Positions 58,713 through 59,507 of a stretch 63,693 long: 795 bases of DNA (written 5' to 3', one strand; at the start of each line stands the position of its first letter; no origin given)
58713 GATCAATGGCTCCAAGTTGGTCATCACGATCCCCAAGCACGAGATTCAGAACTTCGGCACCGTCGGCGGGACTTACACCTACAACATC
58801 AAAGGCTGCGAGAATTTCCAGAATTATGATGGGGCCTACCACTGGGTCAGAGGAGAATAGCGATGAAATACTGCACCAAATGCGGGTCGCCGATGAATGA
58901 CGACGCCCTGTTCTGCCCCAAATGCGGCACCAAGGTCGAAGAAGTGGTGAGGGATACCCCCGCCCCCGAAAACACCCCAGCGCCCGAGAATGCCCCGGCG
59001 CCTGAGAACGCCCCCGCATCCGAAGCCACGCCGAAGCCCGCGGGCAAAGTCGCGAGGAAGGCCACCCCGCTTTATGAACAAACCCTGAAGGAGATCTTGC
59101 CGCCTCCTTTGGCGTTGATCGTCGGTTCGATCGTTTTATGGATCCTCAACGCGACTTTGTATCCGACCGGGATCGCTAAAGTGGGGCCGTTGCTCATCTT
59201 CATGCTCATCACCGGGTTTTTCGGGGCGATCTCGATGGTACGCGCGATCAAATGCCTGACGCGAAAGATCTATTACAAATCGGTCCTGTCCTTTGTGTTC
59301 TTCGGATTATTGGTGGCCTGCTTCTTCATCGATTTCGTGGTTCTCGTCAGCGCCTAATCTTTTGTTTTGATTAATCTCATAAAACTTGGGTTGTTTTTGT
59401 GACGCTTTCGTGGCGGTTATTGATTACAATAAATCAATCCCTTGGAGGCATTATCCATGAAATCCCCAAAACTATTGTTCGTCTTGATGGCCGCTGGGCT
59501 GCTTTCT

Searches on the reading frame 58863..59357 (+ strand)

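Call 27: search_protein_families(library=pfam, proteins=[window:58863-59357:+], max_evalue=0.001)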
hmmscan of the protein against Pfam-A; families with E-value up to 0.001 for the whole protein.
window:58863-59357:+ (164 aa): 5 families
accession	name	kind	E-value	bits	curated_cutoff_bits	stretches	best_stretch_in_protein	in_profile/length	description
PF13240.11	Zn_Ribbon_1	-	6e-09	35.8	25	1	3-25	1-23/23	zinc-ribbon domain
PF13248.11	Zn_ribbon_3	-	4.5e-06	26.4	27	1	1-24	2-25/26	zinc-ribbon domain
PF12773.13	DZR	-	1e-05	26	27.3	1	4-26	1-23/45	Double zinc ribbon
PF14803.11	Zn_ribbon_Nudix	-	1.8e-05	25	25.6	0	17-36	2-18/34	Nudix N-terminal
PF14149.11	YhfH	-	0.00056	20.1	27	0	1-13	13-25/37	YhfH-like protein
